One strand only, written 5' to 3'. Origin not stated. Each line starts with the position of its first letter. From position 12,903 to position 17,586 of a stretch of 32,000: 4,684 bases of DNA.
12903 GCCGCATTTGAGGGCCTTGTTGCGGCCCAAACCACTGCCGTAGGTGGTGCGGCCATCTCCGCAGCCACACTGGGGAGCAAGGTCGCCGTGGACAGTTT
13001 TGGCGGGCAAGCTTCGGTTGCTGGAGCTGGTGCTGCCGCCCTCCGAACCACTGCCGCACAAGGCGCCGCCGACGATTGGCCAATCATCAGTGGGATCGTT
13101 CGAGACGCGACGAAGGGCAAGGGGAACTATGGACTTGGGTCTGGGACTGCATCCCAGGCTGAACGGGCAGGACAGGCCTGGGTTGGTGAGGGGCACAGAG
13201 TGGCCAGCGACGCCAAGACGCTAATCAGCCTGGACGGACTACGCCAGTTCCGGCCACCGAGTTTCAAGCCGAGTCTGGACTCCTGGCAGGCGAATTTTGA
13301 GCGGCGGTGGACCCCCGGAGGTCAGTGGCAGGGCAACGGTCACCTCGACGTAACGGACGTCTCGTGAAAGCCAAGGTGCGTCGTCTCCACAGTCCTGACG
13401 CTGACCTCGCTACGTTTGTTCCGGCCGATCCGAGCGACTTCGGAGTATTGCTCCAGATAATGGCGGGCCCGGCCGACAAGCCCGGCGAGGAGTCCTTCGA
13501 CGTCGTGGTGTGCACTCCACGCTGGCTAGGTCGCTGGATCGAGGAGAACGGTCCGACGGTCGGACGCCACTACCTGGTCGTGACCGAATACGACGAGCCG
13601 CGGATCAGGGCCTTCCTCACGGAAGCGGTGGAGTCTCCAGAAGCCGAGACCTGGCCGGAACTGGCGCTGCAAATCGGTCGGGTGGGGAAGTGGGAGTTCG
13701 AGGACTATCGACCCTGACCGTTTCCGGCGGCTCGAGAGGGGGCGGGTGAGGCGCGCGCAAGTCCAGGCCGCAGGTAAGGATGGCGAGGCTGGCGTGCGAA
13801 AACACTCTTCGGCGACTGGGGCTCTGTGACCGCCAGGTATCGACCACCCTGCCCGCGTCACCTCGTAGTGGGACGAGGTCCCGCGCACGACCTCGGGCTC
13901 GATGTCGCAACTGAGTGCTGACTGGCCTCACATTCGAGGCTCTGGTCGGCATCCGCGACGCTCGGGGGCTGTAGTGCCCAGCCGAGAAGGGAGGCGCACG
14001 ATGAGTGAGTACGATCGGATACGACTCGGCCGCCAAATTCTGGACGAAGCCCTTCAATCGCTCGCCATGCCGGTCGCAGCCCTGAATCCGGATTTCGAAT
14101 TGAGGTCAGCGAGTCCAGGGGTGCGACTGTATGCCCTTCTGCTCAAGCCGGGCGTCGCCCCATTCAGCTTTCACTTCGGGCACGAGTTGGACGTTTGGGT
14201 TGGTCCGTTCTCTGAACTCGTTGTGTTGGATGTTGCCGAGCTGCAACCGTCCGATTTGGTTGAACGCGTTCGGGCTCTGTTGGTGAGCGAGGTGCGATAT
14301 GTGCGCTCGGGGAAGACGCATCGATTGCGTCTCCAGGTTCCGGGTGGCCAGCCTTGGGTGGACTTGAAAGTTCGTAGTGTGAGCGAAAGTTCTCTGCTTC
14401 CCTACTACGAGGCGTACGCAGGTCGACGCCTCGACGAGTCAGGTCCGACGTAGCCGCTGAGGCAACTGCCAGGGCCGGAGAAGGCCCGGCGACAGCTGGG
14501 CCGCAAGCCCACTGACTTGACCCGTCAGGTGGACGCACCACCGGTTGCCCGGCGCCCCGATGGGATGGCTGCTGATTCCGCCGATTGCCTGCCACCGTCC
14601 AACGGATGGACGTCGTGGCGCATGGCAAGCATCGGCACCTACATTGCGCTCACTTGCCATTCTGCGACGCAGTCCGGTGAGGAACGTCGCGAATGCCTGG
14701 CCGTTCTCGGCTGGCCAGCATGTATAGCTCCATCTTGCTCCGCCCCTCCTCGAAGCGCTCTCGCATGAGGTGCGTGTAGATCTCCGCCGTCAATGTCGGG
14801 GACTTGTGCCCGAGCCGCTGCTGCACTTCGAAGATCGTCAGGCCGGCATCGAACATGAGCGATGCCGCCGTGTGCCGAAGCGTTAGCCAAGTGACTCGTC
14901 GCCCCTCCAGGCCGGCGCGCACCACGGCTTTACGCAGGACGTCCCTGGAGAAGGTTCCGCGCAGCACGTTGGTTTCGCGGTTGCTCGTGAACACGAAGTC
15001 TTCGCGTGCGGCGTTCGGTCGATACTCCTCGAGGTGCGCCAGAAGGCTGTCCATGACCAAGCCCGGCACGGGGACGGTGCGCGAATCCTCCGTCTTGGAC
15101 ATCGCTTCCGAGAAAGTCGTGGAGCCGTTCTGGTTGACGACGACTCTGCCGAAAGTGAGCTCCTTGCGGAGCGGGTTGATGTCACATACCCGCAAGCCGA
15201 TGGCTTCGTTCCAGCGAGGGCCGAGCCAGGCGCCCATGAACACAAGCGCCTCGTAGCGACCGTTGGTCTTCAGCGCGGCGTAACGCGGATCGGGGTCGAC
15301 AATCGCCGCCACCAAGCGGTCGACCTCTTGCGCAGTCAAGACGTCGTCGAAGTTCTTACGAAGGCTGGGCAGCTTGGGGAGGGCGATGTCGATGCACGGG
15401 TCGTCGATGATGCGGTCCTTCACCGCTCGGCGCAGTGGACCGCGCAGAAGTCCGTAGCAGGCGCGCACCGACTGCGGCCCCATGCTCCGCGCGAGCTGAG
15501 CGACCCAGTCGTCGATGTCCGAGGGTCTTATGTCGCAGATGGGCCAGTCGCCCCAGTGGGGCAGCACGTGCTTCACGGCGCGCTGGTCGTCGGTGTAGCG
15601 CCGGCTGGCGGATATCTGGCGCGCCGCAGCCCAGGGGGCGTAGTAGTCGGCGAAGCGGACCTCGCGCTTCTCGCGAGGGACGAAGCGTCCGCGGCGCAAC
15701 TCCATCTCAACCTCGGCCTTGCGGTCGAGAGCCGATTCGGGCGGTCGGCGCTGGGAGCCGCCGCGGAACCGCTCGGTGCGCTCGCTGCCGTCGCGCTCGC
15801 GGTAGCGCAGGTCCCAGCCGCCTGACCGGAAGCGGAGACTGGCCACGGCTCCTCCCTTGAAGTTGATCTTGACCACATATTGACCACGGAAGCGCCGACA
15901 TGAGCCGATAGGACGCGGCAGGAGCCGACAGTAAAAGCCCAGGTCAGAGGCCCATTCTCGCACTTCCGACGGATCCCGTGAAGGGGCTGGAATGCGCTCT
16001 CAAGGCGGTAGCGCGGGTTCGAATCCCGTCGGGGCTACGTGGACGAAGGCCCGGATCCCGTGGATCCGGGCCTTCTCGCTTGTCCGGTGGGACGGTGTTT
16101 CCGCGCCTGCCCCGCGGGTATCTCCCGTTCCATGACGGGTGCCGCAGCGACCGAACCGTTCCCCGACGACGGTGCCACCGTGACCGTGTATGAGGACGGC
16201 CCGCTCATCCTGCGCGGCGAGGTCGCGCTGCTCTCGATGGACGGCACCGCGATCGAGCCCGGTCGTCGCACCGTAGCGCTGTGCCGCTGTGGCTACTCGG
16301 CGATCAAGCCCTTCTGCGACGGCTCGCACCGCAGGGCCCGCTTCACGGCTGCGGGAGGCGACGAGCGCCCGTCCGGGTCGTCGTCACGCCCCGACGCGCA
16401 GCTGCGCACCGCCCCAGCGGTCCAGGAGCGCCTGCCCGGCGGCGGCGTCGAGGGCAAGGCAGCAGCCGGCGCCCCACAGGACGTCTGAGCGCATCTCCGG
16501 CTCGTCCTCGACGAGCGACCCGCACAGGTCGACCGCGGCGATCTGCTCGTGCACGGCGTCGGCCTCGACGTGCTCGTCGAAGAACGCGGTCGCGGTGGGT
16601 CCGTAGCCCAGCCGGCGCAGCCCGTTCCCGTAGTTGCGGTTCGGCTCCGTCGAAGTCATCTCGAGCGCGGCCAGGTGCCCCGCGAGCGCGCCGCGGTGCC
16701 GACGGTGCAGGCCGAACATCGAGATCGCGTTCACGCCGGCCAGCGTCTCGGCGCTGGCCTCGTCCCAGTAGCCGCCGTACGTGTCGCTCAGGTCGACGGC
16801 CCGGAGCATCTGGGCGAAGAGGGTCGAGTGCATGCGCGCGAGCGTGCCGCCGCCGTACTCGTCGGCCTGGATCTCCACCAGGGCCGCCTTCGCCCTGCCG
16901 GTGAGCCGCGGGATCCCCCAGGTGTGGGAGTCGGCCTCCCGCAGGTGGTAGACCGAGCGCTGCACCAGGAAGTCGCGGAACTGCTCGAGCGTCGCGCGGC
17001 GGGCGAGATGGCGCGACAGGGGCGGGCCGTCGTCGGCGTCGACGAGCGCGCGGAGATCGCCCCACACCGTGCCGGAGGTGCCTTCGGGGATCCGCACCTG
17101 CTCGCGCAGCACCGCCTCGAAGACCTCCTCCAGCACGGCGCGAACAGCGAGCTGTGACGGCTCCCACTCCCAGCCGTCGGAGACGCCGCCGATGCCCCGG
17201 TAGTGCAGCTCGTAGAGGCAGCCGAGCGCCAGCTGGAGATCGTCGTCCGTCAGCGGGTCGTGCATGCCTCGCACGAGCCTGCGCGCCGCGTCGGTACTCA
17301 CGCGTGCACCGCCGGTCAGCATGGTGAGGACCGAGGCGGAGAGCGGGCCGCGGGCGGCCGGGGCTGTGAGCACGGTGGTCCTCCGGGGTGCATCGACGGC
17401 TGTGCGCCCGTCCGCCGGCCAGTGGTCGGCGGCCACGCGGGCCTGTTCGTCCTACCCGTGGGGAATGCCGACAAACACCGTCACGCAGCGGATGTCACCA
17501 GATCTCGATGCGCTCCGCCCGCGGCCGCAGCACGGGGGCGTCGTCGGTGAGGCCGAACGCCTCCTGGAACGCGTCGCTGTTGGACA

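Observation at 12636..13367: Toxin tip with unusual architecture: poly-valine/Gly-Ala hydrophobic segment plus an unrecognised terminal domain, with a sharp GC and codon break at DPTGL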

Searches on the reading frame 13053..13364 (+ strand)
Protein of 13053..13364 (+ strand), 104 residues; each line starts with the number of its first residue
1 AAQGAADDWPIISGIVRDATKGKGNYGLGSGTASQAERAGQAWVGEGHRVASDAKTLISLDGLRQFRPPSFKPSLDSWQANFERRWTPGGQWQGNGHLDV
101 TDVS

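Call 30: predict_structure(alignment_id=A1)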
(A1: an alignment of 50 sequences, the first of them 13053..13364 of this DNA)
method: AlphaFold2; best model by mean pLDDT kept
length: 104 residues; sequences in the alignment: 50
mean_pLDDT: 93.4   pTM: 0.85
mean pLDDT of the five models: 93.4, 93.0, 91.2, 91.0, 90.1
residues with pLDDT >= 90: 93; 70-90: 5; 50-70: 3; < 50: 3
segments of 3 or more residues with pLDDT < 50: 1-3
pLDDT, mean of each block of 10 residues (from residue 1): 67 96 94 97 98 97 98 96 96 97 90
secondary structure, 60 per line:
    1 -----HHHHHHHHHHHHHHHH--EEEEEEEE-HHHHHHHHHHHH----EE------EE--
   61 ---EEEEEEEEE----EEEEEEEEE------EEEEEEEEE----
elements in order: H6-21 E24-31 H33-44 E64-72 E77-85 E92-100
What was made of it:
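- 13053..13364 (+): Tip residues 140-243: the Ntox7-type toxin domain (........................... ... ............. ... QANFE ... NGHLDV). The stop codon is at 13365-13367. AF2 pLDDT 93.4 (call 30).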

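Call 34: fold_search(model_id=the predicted structure, library=pdb)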
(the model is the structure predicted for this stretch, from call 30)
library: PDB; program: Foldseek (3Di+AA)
matches with E <= 10: 769; with E <= 0.001: 0
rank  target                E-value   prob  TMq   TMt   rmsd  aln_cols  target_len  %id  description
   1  9nia                  8.3e-02  0.57  0.25  0.14   4.7        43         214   19  Crystal structure of Vibrio cholerae CqsR bound to ethanolamine (released 2025-07-02)
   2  9niv                  1.5e-01  0.44  0.25  0.14   4.7        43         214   19  Crystal structure of Vibrio cholerae CqsR bound to serinol (released 2025-07-02)
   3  9nj8_B                2.0e-01  0.33  0.25  0.15   4.7        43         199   16  Crystal structure of apo Vibrio cholerae CqsR with D198N mutation (released 2025-07-02)
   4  9nj8_A                3.1e-01  0.11  0.26  0.18  13.1       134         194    8  Crystal structure of apo Vibrio cholerae CqsR with D198N mutation (released 2025-07-02)
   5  9og2_D                3.6e-01  0.09  0.22  0.20  11.8        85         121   15  Globular domain of monkeypox virus OPG153 (A28) in complex with antibodies 08E11 and 12I12 (released 2025-12-24)
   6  6iot_B                3.8e-01  0.25  0.22  0.11   4.4        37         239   14  The ligand binding domain of Mlp24 with arginine (released 2019-03-20)
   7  6c9g_A                3.8e-01  0.12  0.22  0.08  11.9        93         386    5  AMP-activated protein kinase bound to pharmacological activator R739 (released 2018-11-28)
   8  7kpj_A                3.8e-01  0.08  0.17  0.11  10.5        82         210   18  Crystal structure of Ruminococcus gnavus immunoglobulin binding protein in complex with 338E6 Fab (released 2022-01-19)
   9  6s5x_B                4.3e-01  0.10  0.25  0.29   9.6        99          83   14  Structure of RibR, the most N-terminal Rib domain from Group B Streptococcus species Streptococcus agalactiae (released 2019-12-11)
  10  6iot_D                4.6e-01  0.25  0.25  0.12   4.4        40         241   12  The ligand binding domain of Mlp24 with arginine (released 2019-03-20)
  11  9sn1                  4.9e-01  0.44  0.35  0.07   5.8        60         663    7  Lip3 DL-peptidase in the apo-state (released 2026-02-18)
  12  4cfe_A                6.3e-01  0.05  0.18  0.06  12.8        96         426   11  Structure of full length human AMPK in complex with a small molecule activator, a benzimidazole derivative (991) (released 2013-12-25)
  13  7myj_C                6.7e-01  0.06  0.19  0.06  13.2        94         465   12  Structure of full length human AMPK (a2b1g1) in complex with a small molecule activator MSG011 (released 2022-06-29)
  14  4cff_A                6.7e-01  0.05  0.18  0.07  12.8        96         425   11  Structure of full length human AMPK in complex with a small molecule activator, a thienopyridone derivative (A-769662) (released 2013-12-25)
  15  6dr9                  7.2e-01  0.08  0.26  0.13   9.8       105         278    7  Crystal Structure of the YopH PTP1B Chimera 3 PTPase apo form (released 2018-08-29)
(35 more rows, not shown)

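Call 35: search_solved_structures(query=A1, max_evalue=10)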
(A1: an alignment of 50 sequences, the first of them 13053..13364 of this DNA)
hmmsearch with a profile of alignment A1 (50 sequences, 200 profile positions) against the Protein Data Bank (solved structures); distinct sequences matched with E-value up to 10: 2.
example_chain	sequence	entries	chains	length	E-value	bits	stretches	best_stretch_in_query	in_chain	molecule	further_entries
7aoi_BB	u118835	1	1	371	0.036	17.5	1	26-100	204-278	mL68,mL68,mL68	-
6ha8_V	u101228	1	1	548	5.6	10.3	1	47-95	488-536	Nucleotide-binding protein ExpZ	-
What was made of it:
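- Foldseek of the confident model against the PDB found nothing better than E = 0.08 (call 34), and a profile search of PDB sequences found nothing (call 35).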

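Call 39: search_protein_families(library=pfam, alignment_id=A1, max_evalue=0.01)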
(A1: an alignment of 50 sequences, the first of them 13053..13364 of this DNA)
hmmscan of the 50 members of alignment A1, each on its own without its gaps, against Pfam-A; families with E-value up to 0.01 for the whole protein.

A. member 1, window:13053-13364:+ (104 aa): 0 families

B. families by the number of members that match (of 50 scanned): 8 families
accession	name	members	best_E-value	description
PF25547.1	WXG100_2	3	4.5e-11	WXG100 like domain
PF05593.20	RHS_repeat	2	7e-08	RHS Repeat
PF03527.20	RHS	2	6e-05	RHS protein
PF21725.3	T7SS_signal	1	2e-07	Putative T7SS secretion signal domain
PF07591.16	PT-HINT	1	0.00092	Pretoxin HINT domain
PF22262.2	DUF6950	1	0.0019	Domain of unknown function (DUF6950)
PF25023.1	TEN_YD-shell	1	0.0022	Teneurin YD-shell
PF06013.18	WXG100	1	0.0058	Proteins of 100 residues with WXG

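Call 49: find_related_loci(query=A1, collection=genome_contigs, flank=6000)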
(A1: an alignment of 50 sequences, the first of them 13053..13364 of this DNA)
Query A1 (104 aa) in genome_contigs; peptide patterns used: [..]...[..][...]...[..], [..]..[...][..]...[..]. (x = any residue, [..] = any of these).
126 stretches matched a pattern; 85 encode a relative of the query (tblastn E <= 1e-3); the best 80 are kept; 80 distinct loci.
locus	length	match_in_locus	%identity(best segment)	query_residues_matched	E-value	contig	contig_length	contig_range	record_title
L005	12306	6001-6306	74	2-103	1e-49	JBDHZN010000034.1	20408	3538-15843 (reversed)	MAG: Micropruina sp. isolate AS-MICRO-3CA.136 NODE_11690_length_20408_cov_7.338739, whole genome shotgun sequence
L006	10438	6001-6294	76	6-103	4e-48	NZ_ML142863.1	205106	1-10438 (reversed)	Phytoactinopolyspora endophytica strain EGI 60009 Scaffold15, whole genome shotgun sequence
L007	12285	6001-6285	73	8-102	6e-44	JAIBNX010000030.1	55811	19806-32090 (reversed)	Micromonospora sp. CPCC 205371 Scaffold30, whole genome shotgun sequence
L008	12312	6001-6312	69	2-104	1e-43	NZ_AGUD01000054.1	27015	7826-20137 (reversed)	Patulibacter medicamentivorans strain I11 contig54, whole genome shotgun sequence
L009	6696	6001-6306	68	2-102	4e-42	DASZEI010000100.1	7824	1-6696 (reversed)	MAG TPA_asm: Jatrophihabitans sp. isolate SMAG_U6490 k141_211085, whole genome shotgun sequence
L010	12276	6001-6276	67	12-103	2e-41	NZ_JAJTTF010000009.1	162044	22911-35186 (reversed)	Microbacterium sp. Au-Mic1 contig_9_len_162044, whole genome shotgun sequence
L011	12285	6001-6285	66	8-102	3e-40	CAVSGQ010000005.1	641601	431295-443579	MAG: uncultured Actinomycetota bacterium isolate MFD05684.bin.1.374 genome assembly, contig: contig_35082, whole genome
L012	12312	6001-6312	63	2-103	2e-40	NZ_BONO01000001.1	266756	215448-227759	Cellulomonas pakistanensis strain NBRC 110800 sequence01, whole genome shotgun sequence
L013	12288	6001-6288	67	8-103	6e-40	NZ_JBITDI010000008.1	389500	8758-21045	Nocardia sp. NPDC051570 NPDC051570_28_E9.ctg-0008, whole genome shotgun sequence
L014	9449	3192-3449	74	15-100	8e-40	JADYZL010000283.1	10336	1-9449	MAG: Bryobacterales bacterium isolate SJ57 c_000000561859, whole genome shotgun sequence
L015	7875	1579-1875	67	6-103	1e-39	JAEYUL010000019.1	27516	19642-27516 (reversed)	MAG: Actinomycetes bacterium isolate OH_CBlB_168 k127_242390, whole genome shotgun sequence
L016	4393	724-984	70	14-100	1e-38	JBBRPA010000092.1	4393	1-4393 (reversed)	MAG: Chthoniobacterales bacterium isolate La1_metabat2.366 LA1C_B2.366_k141_449408L_4393_cov_35.6381, whole genome shotg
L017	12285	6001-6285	67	9-103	5e-38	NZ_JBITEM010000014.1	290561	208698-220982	Nocardia sp. NPDC051321 NPDC051321_33_F2.ctg-0014, whole genome shotgun sequence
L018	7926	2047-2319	68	14-102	3e-38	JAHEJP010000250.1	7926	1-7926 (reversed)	MAG: Chloroflexota bacterium isolate Ww555 NODE_32406_length_7926_cov_7.187700, whole genome shotgun sequence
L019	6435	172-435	67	14-101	4e-37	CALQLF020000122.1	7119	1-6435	MAG: Candidatus Planktophila lacus isolate HRS-HS12-bin-57 genome assembly, contig: HRSG-H12-C14085, whole genome shotgu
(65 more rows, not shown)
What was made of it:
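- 80 genome loci in at least eight phyla (call 49).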

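Call 73: search_protein_representatives(protein=window:13053-13364:+)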
Query: 104 residues. Proteins with E-value up to 0.001 (for the whole library): 931; up to 1e-10: 618; up to 1e-30: 77. The best 150 are listed.
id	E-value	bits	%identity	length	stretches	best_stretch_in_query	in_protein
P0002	4.5e-46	171.7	75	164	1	4-103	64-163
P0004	2.9e-45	169.1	84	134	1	18-103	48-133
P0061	7.7e-43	161.3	70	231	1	4-102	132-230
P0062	1.4e-42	160.5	71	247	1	3-104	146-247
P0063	2.0e-42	160.0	69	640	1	3-103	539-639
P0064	2.0e-40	153.6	70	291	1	1-101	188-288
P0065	1.4e-39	150.9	69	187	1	1-101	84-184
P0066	4.3e-39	149.3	64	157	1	3-103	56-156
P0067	4.5e-39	149.2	68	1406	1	1-103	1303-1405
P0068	6.1e-39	148.8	69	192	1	1-103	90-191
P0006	6.3e-39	148.7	67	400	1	1-102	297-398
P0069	1.0e-38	148.0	69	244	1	3-101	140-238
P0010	2.4e-38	146.8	70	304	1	6-103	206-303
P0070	3.1e-38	146.5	67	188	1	3-102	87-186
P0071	6.6e-38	145.4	67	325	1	5-103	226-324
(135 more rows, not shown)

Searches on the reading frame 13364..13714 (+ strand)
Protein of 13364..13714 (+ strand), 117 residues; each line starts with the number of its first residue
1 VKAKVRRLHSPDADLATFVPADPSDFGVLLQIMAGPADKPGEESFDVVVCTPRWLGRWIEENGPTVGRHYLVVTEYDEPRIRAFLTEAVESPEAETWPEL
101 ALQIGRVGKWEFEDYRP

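Call 7: search_protein_families(library=pfam, proteins=[window:13364-13714:+], max_evalue=1)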
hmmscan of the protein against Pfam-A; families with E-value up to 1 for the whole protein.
window:13364-13714:+ (117 aa): 3 families
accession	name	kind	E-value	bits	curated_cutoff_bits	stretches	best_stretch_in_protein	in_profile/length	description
PF15586.11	Imm8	-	2.8e-34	118.1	27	1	3-115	1-114/114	Immunity protein 8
PF04209.19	HgmA_C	-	0.044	14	21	1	19-55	12-44/153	Homogentisate 1,2-dioxygenase C-terminal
PF23302.1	HTH_DNAJC9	-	0.21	12.3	27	1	69-98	28-57/69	DNAJC9 HTH domain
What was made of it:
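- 13364..13717 (+): Imm8 immunity gene. Its GTG start overlaps the toxin stop (GTGA), and the product ends .............. Pfam PF15586 E = 2.8e-34, 118 bits against a cutoff of 27, profile positions 1-114 of 114 (call 7).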

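Call 8: search_protein_families(library=ncbifam, proteins=[window:13364-13714:+], max_evalue=1)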
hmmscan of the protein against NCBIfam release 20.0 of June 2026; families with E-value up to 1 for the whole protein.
window:13364-13714:+ (117 aa): 2 families
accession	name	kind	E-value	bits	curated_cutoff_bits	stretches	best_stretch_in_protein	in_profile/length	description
NF008711.0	PRK11713.7-6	equivalog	0.03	14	304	1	55-113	150-205/244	16S rRNA (uracil(1498)-N(3))-methyltransferase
TIGR01015.1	hmgA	equivalog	0.077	11.7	510.75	1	18-55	286-319/429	homogentisate 1,2-dioxygenase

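Call 37: find_encoding_contigs(protein=window:13364-13714:+, flank=10000, max_places=4)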
Protein seq(117 aa) (117 aa): no gene with exactly this product is on record in the collection.
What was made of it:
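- Tried and rejected: Exact look-up of the Imm8 protein found it is not on record (call 37).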

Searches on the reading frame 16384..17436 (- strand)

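Call 19: search_protein_families(library=pfam, proteins=[window:16384-17436:-], max_evalue=0.01)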
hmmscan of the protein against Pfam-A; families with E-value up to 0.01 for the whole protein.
window:16384-17436:- (350 aa): 1 family
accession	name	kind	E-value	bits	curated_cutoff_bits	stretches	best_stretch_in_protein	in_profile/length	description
PF14518.11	Haem_oxygenas_2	-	2.6e-59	200.4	28.9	1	154-330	1-176/177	Iron-containing redox enzyme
